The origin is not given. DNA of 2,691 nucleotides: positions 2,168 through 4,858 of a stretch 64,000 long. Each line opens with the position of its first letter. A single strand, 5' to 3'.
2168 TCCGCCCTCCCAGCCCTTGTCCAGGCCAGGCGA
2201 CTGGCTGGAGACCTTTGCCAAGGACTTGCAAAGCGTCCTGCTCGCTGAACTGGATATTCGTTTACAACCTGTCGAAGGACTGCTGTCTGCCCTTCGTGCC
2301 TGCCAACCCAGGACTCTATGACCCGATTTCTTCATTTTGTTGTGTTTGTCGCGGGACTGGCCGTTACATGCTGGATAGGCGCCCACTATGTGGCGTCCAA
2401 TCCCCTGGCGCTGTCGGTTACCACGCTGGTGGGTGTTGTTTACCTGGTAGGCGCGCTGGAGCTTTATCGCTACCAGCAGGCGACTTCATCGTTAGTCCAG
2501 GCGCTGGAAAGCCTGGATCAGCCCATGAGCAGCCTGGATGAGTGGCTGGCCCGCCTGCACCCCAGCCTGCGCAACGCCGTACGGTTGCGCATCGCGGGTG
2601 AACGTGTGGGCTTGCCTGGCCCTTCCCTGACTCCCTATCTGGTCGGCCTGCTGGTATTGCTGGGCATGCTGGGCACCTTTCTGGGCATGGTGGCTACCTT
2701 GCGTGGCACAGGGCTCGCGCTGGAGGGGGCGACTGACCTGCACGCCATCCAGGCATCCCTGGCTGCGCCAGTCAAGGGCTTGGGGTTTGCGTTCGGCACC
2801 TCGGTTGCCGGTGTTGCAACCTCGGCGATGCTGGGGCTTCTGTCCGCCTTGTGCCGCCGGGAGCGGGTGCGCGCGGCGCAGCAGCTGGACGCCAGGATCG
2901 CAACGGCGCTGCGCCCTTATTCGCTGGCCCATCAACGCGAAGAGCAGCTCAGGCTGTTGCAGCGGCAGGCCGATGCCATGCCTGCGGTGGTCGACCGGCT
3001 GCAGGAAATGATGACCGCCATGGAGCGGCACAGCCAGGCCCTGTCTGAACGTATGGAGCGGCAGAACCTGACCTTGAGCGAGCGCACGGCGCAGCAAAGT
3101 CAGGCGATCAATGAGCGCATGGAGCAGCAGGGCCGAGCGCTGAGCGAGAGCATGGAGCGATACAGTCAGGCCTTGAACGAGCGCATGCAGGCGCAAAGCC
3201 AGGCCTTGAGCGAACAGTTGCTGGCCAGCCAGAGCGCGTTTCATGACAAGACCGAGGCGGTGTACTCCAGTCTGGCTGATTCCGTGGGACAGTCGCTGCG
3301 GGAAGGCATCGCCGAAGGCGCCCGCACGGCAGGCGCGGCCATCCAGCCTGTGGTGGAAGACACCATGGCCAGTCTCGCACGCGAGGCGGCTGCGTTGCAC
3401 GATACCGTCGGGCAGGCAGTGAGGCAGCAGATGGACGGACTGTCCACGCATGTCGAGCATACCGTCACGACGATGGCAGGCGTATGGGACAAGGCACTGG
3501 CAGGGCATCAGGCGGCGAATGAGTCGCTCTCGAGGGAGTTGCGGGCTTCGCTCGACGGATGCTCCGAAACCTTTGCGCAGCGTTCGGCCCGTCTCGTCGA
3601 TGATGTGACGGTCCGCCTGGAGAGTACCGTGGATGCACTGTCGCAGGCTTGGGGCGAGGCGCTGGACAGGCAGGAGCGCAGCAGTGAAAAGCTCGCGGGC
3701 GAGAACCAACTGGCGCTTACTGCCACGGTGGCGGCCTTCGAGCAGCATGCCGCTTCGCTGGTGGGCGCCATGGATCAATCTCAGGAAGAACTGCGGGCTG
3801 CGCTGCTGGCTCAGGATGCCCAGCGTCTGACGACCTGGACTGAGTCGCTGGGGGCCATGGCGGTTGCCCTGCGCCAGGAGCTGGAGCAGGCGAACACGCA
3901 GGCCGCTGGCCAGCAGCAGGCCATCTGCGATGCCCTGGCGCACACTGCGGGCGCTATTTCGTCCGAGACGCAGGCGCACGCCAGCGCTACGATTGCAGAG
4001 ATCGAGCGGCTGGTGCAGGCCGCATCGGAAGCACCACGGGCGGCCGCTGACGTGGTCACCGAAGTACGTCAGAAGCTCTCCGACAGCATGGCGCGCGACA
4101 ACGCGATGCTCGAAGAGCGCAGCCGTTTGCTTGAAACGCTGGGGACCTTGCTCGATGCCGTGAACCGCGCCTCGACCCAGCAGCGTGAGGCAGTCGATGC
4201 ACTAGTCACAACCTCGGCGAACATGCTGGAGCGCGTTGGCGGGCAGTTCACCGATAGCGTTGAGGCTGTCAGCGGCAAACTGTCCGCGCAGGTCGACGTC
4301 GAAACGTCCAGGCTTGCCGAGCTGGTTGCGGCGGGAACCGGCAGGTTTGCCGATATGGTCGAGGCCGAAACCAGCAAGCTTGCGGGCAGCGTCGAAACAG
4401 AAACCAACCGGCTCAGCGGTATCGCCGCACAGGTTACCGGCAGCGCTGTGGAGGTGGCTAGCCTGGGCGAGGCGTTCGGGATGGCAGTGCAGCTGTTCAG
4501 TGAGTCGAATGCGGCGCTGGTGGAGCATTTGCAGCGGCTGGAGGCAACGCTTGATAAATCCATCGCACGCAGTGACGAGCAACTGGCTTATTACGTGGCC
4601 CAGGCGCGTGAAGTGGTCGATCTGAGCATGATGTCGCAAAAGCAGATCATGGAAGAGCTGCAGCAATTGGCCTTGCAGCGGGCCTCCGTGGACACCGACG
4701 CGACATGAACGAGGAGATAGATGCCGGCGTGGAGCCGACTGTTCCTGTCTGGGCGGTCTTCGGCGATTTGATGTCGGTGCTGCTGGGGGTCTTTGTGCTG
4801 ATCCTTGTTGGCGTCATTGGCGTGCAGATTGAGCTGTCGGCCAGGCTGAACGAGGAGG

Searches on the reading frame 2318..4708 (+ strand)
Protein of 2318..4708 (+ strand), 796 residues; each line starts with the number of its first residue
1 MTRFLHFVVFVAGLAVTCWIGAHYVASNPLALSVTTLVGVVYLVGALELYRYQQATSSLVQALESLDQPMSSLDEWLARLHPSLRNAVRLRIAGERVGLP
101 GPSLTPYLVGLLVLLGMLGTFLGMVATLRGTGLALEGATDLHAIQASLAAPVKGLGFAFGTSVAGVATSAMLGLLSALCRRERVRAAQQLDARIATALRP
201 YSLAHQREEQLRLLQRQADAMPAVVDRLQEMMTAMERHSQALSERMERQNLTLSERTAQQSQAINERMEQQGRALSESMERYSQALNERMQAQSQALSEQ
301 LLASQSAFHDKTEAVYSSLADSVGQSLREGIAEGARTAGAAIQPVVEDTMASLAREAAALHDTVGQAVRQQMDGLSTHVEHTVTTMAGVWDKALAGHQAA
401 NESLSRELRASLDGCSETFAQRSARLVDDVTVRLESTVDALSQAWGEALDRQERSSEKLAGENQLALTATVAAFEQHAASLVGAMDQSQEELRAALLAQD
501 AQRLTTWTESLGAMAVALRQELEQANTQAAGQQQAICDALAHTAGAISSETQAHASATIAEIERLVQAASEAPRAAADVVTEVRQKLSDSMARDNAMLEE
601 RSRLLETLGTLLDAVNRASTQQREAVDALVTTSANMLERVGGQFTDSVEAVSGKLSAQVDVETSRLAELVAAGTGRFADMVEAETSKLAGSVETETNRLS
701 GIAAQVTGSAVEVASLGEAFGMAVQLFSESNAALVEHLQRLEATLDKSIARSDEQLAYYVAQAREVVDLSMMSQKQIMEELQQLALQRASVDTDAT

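Call 27: search_protein_families(library=pfam, proteins=[window:2318-4708:+], max_evalue=0.01)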
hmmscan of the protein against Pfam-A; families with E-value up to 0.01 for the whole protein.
window:2318-4708:+ (796 aa): 2 families
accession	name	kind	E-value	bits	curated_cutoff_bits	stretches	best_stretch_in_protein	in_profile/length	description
PF05650.16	DUF802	-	1e-23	84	22.6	2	375-427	1-53/53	Domain of unknown function (DUF802)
PF01442.23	Apolipoprotein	-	2e-10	41.1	90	2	228-381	24-158/190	Apolipoprotein A1/A4/E domain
